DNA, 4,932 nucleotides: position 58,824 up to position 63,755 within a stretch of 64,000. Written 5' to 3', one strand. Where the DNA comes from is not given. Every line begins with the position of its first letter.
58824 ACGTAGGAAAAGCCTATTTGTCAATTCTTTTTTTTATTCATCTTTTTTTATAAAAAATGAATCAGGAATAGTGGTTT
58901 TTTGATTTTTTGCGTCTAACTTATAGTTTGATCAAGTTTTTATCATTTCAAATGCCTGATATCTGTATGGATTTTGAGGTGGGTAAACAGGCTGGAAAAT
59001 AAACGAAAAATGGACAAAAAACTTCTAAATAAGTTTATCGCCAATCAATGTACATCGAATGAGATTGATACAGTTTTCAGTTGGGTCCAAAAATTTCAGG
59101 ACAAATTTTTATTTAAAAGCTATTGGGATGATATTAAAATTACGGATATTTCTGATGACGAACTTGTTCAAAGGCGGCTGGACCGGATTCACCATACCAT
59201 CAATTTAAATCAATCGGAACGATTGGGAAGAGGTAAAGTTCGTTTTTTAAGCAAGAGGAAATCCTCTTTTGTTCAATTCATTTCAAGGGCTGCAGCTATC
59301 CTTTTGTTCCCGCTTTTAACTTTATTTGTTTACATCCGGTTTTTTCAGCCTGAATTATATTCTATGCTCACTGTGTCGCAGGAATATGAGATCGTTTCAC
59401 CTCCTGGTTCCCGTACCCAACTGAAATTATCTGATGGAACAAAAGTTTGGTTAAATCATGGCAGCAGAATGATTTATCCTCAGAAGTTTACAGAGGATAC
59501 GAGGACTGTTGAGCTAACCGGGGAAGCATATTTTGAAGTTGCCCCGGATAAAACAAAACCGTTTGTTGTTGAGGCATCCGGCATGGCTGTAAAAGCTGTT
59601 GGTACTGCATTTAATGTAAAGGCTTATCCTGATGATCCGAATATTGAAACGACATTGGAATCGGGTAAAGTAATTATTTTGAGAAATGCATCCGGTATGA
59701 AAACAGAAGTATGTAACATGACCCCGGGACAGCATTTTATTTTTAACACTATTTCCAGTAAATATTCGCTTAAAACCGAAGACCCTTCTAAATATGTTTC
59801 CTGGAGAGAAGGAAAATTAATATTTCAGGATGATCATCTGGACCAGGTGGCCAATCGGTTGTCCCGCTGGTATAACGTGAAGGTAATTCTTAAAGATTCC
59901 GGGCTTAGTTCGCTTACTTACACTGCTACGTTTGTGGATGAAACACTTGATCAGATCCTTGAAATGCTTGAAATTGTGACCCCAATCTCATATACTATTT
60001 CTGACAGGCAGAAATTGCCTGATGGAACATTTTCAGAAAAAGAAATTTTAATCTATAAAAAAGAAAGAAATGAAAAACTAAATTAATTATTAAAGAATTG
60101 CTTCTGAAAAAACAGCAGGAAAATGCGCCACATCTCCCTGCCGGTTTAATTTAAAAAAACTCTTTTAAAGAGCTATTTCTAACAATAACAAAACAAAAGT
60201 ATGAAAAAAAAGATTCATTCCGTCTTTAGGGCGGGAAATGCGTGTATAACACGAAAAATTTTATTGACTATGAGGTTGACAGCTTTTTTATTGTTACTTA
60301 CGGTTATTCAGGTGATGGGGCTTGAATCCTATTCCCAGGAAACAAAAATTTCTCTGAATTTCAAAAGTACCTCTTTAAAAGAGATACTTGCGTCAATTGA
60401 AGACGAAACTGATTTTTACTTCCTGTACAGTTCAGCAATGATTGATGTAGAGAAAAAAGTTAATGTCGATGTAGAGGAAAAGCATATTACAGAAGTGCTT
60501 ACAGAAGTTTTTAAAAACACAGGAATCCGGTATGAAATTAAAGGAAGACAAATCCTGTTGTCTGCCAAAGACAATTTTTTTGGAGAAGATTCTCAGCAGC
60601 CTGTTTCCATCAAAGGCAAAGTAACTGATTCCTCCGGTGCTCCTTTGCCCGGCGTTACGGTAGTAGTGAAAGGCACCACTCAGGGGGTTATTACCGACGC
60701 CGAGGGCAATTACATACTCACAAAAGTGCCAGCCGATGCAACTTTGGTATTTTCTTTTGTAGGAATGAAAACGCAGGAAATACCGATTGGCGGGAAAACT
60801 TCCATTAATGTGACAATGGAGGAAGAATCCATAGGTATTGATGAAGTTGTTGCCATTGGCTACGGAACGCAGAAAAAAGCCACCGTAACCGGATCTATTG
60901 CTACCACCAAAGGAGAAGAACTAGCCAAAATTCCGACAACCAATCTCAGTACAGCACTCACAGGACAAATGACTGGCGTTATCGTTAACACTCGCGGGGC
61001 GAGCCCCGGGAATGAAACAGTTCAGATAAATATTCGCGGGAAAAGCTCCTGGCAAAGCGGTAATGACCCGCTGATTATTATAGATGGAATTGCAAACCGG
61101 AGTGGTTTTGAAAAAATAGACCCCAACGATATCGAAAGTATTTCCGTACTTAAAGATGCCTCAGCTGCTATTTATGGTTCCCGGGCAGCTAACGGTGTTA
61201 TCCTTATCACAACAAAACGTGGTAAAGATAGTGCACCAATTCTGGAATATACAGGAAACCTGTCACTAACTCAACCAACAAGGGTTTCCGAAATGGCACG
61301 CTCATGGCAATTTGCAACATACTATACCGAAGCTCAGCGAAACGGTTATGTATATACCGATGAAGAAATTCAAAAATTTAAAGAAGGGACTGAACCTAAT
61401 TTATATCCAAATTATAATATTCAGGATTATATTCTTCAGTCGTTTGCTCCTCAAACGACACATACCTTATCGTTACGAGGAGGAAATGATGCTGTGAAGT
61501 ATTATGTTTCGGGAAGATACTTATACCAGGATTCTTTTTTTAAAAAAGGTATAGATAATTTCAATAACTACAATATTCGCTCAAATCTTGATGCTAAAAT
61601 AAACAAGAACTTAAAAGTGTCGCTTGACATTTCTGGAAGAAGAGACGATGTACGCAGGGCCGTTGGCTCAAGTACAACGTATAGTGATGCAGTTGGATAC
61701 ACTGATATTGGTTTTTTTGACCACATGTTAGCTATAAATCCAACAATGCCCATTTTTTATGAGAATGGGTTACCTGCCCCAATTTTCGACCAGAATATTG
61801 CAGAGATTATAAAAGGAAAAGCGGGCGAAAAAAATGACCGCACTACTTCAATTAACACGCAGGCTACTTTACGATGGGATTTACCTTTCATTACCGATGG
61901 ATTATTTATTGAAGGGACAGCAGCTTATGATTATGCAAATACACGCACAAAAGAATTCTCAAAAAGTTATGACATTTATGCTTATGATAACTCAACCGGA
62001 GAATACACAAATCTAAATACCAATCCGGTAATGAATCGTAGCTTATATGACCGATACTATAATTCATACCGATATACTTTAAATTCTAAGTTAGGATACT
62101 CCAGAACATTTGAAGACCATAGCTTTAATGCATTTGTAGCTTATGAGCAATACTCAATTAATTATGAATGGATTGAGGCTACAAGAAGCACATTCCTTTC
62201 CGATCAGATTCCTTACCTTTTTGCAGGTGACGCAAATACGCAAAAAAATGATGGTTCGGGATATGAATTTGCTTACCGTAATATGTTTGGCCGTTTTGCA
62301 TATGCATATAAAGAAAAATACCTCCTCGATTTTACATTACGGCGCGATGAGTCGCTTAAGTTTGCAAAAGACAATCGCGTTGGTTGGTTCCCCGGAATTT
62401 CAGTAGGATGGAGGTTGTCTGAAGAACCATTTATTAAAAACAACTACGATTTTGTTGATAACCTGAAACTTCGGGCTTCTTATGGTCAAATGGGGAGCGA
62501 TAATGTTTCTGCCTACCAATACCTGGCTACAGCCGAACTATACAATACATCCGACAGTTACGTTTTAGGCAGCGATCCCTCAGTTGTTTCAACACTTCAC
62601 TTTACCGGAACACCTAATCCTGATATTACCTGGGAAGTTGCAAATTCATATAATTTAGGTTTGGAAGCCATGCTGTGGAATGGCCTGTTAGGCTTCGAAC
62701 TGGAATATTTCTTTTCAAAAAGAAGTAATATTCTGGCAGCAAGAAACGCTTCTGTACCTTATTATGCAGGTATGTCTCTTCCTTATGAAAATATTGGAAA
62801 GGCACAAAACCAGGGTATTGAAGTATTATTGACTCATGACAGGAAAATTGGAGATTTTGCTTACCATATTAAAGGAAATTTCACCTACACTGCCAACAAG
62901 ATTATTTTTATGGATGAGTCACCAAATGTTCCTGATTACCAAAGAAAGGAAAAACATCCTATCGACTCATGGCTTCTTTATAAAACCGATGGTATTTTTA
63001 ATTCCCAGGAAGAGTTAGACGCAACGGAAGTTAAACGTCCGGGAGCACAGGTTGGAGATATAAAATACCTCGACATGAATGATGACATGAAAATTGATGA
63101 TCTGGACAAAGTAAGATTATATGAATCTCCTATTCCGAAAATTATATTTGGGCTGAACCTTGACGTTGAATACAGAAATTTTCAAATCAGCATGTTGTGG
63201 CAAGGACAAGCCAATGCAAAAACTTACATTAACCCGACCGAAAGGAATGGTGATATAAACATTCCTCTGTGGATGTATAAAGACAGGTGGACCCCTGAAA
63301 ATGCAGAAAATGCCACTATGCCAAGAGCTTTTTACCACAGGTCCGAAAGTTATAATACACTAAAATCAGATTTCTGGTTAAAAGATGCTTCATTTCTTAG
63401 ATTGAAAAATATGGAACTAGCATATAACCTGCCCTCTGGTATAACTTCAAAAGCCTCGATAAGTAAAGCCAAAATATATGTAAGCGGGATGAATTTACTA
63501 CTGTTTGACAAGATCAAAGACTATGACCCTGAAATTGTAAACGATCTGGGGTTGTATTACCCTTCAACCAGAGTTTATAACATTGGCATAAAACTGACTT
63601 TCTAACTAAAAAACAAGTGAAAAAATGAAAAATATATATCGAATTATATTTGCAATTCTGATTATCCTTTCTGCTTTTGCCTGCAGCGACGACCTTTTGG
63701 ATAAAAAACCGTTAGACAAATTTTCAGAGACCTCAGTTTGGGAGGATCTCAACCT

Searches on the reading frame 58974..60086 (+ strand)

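Call 11: search_protein_families(library=pfam, proteins=[window:58974-60086:+], max_evalue=0.001)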
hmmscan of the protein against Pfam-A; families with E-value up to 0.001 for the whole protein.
window:58974-60086:+ (370 aa): 2 families
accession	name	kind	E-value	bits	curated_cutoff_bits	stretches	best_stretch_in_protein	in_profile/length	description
PF16344.10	FecR_C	-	8.5e-20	71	24.4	1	281-346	1-67/70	FecR, C-terminal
PF04773.18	FecR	-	2e-16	60.6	24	1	140-233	3-96/97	FecR protein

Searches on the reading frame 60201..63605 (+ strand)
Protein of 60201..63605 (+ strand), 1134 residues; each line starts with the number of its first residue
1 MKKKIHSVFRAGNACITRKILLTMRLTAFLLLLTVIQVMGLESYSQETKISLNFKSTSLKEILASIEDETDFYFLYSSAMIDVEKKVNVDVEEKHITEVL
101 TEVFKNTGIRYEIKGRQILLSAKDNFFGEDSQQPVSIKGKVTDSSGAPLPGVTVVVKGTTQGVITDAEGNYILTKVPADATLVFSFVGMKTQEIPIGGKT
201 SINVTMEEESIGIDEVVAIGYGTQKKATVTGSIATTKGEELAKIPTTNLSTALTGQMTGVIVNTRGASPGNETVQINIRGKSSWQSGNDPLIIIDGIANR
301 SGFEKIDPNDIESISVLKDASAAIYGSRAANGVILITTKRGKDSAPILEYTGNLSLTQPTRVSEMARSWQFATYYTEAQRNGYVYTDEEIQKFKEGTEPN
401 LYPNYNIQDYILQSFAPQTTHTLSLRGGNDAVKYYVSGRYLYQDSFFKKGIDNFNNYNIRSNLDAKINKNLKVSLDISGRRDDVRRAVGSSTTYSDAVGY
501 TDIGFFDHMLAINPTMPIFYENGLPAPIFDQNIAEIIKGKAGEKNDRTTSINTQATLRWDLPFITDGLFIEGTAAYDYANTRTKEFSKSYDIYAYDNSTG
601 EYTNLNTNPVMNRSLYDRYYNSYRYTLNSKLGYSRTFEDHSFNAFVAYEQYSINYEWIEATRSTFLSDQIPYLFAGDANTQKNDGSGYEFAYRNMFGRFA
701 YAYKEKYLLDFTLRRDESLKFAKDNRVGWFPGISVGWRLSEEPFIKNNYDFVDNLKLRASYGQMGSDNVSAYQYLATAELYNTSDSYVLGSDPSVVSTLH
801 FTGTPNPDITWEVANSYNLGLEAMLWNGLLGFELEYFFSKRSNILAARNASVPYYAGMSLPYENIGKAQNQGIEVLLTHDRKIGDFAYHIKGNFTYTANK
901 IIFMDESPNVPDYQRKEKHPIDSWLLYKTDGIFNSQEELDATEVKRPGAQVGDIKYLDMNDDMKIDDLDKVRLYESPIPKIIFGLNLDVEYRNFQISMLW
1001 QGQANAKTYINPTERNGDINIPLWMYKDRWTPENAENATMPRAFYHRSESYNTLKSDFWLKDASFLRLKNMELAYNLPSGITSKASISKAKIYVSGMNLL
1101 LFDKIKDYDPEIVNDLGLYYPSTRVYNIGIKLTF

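Call 11: search_protein_families(library=pfam, proteins=[window:60201-63605:+], max_evalue=0.001)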
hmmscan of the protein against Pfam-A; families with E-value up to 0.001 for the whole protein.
window:60201-63605:+ (1134 aa): 4 families
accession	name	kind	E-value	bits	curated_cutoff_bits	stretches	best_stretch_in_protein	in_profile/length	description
PF13715.12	CarbopepD_reg_2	-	1.8e-21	76.4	32.2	1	137-217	1-87/88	CarboxypepD_reg-like domain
PF07715.20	Plug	-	6.2e-21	75.4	23.9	1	226-333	2-107/107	TonB-dependent Receptor Plug Domain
PF13620.12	CarboxypepD_reg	-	6.2e-15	55.8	32.3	1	136-207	1-82/82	Carboxypeptidase regulatory-like domain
PF07660.19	STN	-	3.6e-13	49.5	28.4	1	74-123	3-52/52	Secretin and TonB N terminus short domain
